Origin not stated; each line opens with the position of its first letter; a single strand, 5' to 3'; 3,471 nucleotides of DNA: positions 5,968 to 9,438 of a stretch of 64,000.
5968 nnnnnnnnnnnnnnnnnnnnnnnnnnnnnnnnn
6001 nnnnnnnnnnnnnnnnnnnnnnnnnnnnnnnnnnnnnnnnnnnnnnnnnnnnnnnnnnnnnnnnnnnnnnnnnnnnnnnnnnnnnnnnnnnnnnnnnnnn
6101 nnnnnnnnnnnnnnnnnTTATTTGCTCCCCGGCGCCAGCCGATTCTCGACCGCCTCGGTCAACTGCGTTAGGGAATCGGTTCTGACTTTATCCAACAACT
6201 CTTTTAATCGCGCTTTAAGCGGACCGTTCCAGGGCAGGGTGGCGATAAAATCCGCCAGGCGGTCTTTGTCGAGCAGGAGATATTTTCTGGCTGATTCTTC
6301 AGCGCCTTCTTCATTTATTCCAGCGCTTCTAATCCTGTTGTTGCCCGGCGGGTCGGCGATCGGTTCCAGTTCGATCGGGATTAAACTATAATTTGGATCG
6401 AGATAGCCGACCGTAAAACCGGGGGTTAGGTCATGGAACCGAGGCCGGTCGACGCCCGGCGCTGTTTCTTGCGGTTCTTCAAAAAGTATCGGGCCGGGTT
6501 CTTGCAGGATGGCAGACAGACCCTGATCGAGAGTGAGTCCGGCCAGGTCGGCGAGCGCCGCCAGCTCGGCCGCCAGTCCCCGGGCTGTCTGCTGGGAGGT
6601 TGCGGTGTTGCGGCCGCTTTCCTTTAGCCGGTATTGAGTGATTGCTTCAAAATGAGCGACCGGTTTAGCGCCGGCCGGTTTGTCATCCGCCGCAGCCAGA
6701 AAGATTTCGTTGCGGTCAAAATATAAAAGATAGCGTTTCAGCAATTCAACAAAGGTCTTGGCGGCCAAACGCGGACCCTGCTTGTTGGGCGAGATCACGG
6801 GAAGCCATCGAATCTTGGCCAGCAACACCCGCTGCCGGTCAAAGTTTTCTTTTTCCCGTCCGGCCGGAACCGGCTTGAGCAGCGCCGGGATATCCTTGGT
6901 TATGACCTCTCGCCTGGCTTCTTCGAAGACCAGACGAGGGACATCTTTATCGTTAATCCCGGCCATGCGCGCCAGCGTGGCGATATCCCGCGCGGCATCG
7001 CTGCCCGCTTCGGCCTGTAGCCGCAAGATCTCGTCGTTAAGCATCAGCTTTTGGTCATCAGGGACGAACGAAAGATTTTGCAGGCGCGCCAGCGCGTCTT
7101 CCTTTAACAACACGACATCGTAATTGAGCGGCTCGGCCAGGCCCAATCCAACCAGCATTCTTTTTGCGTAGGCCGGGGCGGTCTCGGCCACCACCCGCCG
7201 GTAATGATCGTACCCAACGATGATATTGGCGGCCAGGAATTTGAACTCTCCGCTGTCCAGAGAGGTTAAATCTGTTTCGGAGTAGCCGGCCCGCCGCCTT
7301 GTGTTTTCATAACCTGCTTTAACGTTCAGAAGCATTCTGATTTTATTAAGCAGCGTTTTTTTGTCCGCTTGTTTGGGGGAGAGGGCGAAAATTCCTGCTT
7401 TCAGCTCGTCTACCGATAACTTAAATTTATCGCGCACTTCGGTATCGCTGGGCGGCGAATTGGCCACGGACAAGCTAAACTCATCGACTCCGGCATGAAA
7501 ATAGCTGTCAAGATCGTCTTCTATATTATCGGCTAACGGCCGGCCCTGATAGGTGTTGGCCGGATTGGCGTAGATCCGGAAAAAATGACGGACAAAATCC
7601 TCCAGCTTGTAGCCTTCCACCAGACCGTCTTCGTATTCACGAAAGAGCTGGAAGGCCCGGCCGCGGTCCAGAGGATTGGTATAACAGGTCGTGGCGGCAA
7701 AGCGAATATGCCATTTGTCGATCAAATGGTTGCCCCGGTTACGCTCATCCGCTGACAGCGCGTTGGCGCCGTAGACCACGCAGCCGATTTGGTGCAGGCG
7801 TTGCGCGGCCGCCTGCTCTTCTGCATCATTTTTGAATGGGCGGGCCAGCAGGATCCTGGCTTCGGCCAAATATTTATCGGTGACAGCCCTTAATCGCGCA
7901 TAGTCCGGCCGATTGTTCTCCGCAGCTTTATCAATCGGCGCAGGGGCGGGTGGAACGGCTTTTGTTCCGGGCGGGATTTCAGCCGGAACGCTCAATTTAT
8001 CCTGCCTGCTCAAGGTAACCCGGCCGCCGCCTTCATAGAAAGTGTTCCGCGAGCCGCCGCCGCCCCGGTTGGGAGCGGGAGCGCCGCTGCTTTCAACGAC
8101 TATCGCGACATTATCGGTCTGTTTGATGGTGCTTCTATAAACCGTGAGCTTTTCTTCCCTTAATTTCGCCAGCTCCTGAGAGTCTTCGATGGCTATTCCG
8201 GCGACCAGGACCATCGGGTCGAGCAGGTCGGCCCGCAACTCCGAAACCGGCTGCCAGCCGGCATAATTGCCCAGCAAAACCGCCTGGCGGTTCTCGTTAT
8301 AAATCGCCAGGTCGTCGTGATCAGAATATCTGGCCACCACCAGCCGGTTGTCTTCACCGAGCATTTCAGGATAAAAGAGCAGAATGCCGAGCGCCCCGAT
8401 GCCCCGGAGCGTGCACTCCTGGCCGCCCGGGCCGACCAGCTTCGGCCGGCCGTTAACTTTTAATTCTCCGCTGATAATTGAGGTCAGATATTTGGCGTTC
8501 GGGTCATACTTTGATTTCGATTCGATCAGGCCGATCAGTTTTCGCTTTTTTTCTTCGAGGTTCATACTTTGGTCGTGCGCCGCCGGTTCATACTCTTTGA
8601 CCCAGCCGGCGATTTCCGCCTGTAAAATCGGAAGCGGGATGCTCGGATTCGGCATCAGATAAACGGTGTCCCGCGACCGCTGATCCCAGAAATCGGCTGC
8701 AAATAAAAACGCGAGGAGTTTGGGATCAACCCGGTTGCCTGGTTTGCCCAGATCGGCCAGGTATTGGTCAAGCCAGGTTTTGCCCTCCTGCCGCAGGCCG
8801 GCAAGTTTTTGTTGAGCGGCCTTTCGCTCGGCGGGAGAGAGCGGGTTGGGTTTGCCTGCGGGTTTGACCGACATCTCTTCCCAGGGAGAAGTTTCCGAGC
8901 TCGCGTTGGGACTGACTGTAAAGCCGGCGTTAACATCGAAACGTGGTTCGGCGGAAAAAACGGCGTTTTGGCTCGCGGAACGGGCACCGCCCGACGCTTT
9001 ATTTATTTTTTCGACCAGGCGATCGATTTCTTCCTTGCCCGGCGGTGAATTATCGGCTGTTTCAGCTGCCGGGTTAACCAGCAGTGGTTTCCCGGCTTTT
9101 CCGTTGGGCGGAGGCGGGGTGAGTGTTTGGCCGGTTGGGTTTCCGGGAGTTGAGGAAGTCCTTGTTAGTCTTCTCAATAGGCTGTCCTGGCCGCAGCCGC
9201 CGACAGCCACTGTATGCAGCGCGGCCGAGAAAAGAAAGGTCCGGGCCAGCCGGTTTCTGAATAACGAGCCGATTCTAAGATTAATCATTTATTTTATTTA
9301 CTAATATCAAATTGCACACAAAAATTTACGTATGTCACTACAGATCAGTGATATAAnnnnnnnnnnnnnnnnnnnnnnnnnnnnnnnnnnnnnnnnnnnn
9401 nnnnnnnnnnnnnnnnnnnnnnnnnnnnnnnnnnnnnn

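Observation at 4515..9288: Lipoprotein (1056 aa) – small protein (134 aa) – radical SAM/SPASM operon next to ADP-heptose genes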

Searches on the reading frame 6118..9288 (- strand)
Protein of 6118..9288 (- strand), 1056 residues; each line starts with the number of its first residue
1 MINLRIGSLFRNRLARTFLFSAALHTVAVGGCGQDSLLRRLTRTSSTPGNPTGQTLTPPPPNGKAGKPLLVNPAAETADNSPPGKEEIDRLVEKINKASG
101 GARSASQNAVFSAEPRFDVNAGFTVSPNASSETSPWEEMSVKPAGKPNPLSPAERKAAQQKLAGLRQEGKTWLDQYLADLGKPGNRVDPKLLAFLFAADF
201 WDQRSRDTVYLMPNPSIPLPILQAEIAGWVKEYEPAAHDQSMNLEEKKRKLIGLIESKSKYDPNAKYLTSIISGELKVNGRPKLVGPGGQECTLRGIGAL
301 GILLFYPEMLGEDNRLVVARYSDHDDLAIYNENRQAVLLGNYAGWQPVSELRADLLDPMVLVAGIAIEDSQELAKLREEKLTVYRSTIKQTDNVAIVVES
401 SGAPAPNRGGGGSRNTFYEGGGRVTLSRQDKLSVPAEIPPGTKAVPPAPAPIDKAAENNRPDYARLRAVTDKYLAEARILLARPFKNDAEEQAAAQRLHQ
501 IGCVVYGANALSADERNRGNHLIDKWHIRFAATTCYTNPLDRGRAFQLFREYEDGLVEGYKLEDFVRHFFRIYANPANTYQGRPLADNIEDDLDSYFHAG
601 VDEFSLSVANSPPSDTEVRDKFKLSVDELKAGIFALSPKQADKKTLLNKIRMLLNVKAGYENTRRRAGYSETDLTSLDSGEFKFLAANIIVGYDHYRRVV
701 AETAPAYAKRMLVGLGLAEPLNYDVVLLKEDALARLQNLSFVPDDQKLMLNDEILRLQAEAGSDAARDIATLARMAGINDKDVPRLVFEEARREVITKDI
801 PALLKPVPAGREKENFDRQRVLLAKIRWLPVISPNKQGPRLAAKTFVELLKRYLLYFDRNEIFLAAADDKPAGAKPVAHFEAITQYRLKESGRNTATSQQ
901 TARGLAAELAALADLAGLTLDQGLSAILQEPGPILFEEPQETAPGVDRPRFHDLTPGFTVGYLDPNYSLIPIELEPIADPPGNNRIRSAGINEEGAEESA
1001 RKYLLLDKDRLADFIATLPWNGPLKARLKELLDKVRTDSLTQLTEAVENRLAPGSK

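Call 4: search_protein_families(library=pfam, proteins=[window:6118-9288:-], max_evalue=0.1)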
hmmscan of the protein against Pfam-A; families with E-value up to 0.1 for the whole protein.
window:6118-9288:- (1056 aa): 0 families

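Call 5: search_protein_families(library=ncbifam, proteins=[window:6118-9288:-], max_evalue=0.1)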
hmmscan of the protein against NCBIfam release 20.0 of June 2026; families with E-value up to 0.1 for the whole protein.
window:6118-9288:- (1056 aa): 0 families

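Call 28: search_protein_families(library=padloc, proteins=[window:6118-9288:-], max_evalue=0.01)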
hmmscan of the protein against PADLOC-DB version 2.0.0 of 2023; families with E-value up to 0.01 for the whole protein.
window:6118-9288:- (1056 aa): 1 family
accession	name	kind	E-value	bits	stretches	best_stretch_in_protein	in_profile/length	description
PDLC03623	REase_MTase_IIG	-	0.0058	12.5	1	815-900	775-863/1022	Type IIG restriction enzyme-methyltransferase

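Call 49: search_protein_representatives(protein=window:6118-9288:-)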
Query: 1056 residues. Proteins with E-value up to 0.001 (for the whole library): 7; up to 1e-10: 5; up to 1e-30: 3. The best 7 are listed.
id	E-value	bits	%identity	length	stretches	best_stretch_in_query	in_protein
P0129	0.0e+00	2375.7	100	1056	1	1-1056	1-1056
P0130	2.0e-98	347.3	37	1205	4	12-593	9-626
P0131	9.0e-95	335.2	36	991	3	129-448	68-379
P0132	1.2e-18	83.3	35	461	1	158-389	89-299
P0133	6.4e-11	57.6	33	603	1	142-376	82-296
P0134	3.1e-09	52.1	28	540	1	184-389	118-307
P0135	1.5e-06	43.2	35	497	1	151-364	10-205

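Call 50: find_encoding_contigs(protein=P0130, flank=8000, max_places=2)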
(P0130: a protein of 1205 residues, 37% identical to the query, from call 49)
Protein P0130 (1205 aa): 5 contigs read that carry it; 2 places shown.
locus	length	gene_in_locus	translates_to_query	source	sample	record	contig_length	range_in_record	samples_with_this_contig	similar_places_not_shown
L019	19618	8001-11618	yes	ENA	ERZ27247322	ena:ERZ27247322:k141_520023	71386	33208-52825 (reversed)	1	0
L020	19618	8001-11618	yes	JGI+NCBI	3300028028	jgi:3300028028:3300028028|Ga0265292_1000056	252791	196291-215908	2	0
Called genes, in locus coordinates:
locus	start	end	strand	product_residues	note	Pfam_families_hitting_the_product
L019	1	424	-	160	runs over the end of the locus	PF01988:VIT1 (weak)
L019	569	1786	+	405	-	PF00202:Aminotran_3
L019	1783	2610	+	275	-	PF00535:Glycos_transf_2, PF10111:Glyco_tranf_2_2 (faint), PF13641:Glyco_tranf_2_3 (weak)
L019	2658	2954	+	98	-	PF01197:Ribosomal_L31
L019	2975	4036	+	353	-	PF03462:PCRF, PF00472:RF-1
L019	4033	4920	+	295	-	PF17827:PrmC_N, PF01170:UPF0020, PF06325:PrmA, PF12847:Methyltransf_18 (weak), PF05175:MTS, PF13847:Methyltransf_31, PF08242:Methyltransf_12, PF13649:Methyltransf_25, +3 more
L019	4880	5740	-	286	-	PF01966:HD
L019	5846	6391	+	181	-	PF01300:Sua5_yciO_yrdC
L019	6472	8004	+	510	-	PF04607:RelA_SpoT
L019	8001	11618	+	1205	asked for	-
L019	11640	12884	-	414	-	PF13231:PMT_2 (weak)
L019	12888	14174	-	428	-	-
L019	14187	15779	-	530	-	PF02142:MGS, PF01808:AICARFT_IMPCHas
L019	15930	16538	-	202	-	PF00551:Formyl_trans_N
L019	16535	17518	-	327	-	PF00586:AIRS, PF02769:AIRS_C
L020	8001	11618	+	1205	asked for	-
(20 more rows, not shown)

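Call 51: find_encoding_contigs(protein=P0131, flank=8000, max_places=2)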
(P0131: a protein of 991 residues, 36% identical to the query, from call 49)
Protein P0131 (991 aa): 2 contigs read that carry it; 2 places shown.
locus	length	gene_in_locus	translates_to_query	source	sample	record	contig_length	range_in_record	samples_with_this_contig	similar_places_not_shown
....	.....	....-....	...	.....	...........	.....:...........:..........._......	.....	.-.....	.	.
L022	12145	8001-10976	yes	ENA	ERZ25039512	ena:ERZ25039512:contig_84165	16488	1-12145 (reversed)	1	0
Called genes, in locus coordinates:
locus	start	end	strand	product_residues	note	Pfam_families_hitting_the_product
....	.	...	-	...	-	?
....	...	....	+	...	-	-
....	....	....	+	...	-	-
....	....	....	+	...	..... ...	-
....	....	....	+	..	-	-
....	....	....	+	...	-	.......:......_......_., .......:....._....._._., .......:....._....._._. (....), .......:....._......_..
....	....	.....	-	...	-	-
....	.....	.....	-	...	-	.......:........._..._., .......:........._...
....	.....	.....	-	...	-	?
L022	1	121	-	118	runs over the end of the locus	PF19300:BPD_transp_1_N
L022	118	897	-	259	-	PF00496:SBP_bac_5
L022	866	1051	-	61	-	PF00496:SBP_bac_5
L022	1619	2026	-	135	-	PF07963:N_methyl (weak)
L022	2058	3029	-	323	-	PF00482:T2SSF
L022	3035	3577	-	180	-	PF10543:ORF6N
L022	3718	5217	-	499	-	PF00133:tRNA-synt_1, PF01406:tRNA-synt_1e, PF09334:tRNA-synt_1g, PF00133:tRNA-synt_1, PF19303:Anticodon_3, PF08264:Anticodon_1 (weak)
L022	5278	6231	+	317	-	-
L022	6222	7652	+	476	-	-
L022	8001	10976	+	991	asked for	-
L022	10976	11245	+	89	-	-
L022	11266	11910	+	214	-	PF13641:Glyco_tranf_2_3, PF00535:Glycos_transf_2, PF10111:Glyco_tranf_2_2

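Call 52: search_protein_families(library=pfam, proteins=[P0130, P0131, P0132, P0133, P0134, P0135, L022:10976-11245:+], max_evalue=0.05)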
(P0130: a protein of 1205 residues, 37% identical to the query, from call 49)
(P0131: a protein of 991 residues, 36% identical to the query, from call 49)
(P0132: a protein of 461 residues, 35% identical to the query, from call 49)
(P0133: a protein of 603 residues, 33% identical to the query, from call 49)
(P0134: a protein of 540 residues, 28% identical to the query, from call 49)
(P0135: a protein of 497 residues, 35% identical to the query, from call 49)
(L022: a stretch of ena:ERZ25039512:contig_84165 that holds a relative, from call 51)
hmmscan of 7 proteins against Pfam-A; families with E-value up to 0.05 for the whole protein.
P0130 (1205 aa): 0 families

P0131 (991 aa): 0 families

P0132 (461 aa): 0 families

P0133 (603 aa): 4 families
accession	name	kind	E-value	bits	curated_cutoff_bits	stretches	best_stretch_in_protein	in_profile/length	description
PF12799.13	LRR_4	-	8.7e-21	73.9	27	3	481-521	2-43/44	Leucine Rich repeats (2 copies)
PF13855.12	LRR_8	-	4.9e-07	29.8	27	1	481-534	2-59/61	Leucine rich repeat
PF23952.1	LRR_EndoS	-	9.6e-06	26.2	27.9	1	439-518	26-98/116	Endo-beta-N-acetylglucosaminidase EndoS LRR domain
PF23598.1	LRR_14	-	0.0045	16.2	40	1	488-574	8-97/353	Leucine-rich repeat region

P0134 (540 aa): 6 families
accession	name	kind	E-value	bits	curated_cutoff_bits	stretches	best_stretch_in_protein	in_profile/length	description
PF12799.13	LRR_4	-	3.6e-10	40.2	27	2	442-478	3-38/44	Leucine Rich repeats (2 copies)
PF13855.12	LRR_8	-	1.1e-07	32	27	2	432-476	17-61/61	Leucine rich repeat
PF13516.12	LRR_6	-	9e-05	22.7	23.4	0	464-482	3-21/24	Leucine Rich repeat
PF23952.1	LRR_EndoS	-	0.00087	19.9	27.9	1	439-519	35-113/116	Endo-beta-N-acetylglucosaminidase EndoS LRR domain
PF23598.1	LRR_14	-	0.0043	16.3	40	1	457-523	106-178/353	Leucine-rich repeat region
PF24758.1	LRR_At5g56370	-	0.042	13.9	27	0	438-483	35-80/227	FBD-associated F-box protein At5g56370, LRR repeats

P0135 (497 aa): 8 families
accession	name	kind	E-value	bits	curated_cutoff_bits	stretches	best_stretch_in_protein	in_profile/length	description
PF12799.13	LRR_4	-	5.4e-11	42.8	27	1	444-474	1-29/44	Leucine Rich repeats (2 copies)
PF13855.12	LRR_8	-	6e-07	29.6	27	1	422-473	3-54/61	Leucine rich repeat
PF13516.12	LRR_6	-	1.1e-05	25.6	23.4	0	444-461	3-20/24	Leucine Rich repeat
PF23598.1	LRR_14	-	0.0051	16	40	1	404-488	29-113/353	Leucine-rich repeat region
PF00560.39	LRR_1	-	0.017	15.5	20.6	0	445-464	1-20/23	Leucine Rich Repeat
PF24048.1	LRR_NXF1-5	-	0.021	14.8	30.5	0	374-409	80-116/142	NXF1/2/3/5 leucine-rich repeat domain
PF24758.1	LRR_At5g56370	-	0.034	14.2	27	0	400-464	14-81/227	FBD-associated F-box protein At5g56370, LRR repeats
PF12136.13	RNA_pol_Rpo13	-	0.046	14.1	25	0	298-321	9-33/43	RNA polymerase Rpo13 subunit HTH domain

L022:10976-11245:+ (89 aa): 0 families

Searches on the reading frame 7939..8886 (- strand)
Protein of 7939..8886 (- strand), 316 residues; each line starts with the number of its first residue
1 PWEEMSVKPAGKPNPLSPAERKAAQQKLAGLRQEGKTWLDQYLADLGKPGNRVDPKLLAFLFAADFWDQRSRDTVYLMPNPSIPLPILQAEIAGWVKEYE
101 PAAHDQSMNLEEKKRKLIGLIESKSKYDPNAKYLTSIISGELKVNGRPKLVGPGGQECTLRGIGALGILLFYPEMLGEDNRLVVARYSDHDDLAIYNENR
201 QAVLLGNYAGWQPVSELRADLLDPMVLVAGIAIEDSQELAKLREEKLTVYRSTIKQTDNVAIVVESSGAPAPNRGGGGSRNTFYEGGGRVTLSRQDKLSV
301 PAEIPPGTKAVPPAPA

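Call 66: predict_structure(alignment_id=A5)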
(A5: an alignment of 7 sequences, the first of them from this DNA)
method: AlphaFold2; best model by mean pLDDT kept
length: 316 residues; sequences in the alignment: 7
mean_pLDDT: 68.9   pTM: 0.70
mean pLDDT of the five models: 68.9, 69.0, 61.1, 47.7, 42.1
residues with pLDDT >= 90: 61; 70-90: 133; 50-70: 45; < 50: 77
segments of 3 or more residues with pLDDT < 50: 1-9, 152-155, 255-316
pLDDT, mean of each block of 10 residues (from residue 1): 37 85 95 95 85 83 89 75 81 90 89 83 74 72 60 58 83 80 78 79 61 65 90 91 87 47 32 27 25 26 36 37
secondary structure, 60 per line:
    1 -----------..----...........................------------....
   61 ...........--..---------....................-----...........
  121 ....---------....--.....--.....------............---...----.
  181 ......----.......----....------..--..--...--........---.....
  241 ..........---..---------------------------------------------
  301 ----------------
elements in order: H18-44 H57-71 H85-104 H110-124 H134-137 E140-144 E147-151 H158-169 E180-186 E191-197 E202-205 E220-222 H225-232 H236-247 E248-250

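Call 69: fold_search(model_id=the predicted structure, library=pdb)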
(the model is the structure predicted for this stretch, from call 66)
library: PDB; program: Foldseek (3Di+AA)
matches with E <= 10: 139; with E <= 0.001: 0
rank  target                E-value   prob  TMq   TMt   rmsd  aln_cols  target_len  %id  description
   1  3u84_A                1.6e-01  0.63  0.33  0.23   8.7       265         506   17  Crystal Structure of Human Menin (released 2012-02-15)
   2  8va5                  2.7e-01  0.63  0.29  0.21   6.7       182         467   17  Menin mutant - T349M in complex with Ziftomenib (KO-539) (released 2024-11-20)
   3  9qgm_8A               3.7e-01  0.07  0.07  0.05  15.5       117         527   12  Cryo-EM structure of the PlPVC1 central spike, 3-fold symmetrized (C3), in extended state (released 2025-10-29)
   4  2kd2_MODEL_1_A        6.7e-01  0.25  0.10  0.26   5.6        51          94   10  NMR Structure of FAIM-CTD (released 2009-02-10)
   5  9ckp                  1.1e+00  0.02  0.11  0.08  23.4       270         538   11  Human G protein-coupled receptor kinase 5-D311N in complex with sangivamycin (released 2025-07-16)
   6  2kw1_MODEL_1_A        1.2e+00  0.21  0.10  0.29   5.5        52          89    4  Solution structure of CTD (released 2011-04-13)
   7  4xz7_B                1.3e+00  0.23  0.23  0.20   6.9       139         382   12  Crystal structure of a TGase (released 2015-06-24)
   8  1x3w_A                1.3e+00  0.08  0.20  0.20  16.1       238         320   14  Structure of a peptide:N-glycanase-Rad23 complex (released 2005-06-14)
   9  4zri_B                1.6e+00  0.03  0.11  0.12  16.5       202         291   10  Crystal structure of Merlin-FERM and Lats2 (released 2015-06-17)
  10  6v97_B                1.9e+00  0.02  0.11  0.09  15.0       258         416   10  Kindlin-3 double deletion mutant short form (released 2020-07-22)
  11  5xq0_A                1.9e+00  0.02  0.11  0.09  21.0       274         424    8  Structural basis of kindlin-mediated integrin recognition and activation (released 2017-07-26)
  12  5xpz_A                2.1e+00  0.02  0.12  0.10  21.1       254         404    7  Structural basis of kindlin-mediated integrin recognition and activation (released 2017-07-26)
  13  5zbc_A                2.1e+00  0.02  0.09  0.07  19.2       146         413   13  Crystal structure of Se-Met tryptophan oxidase (C395A mutant) from Chromobacterium violaceum (released 2018-12-19)
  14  9yp1_A                2.6e+00  0.04  0.09  0.09  13.5        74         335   15  Rabbit Hemorrhagic Disease Virus Czech P domain (released 2025-12-03)
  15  8t09_A                2.7e+00  0.01  0.10  0.10  15.7       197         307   11  Co-crystal structure of KRIT1 with a 1-hydroxy 2-naphthaldehyde derivative (6-ethynyl-2-hydroxy-1-naphthaldehyde) (released 2023-12-13)
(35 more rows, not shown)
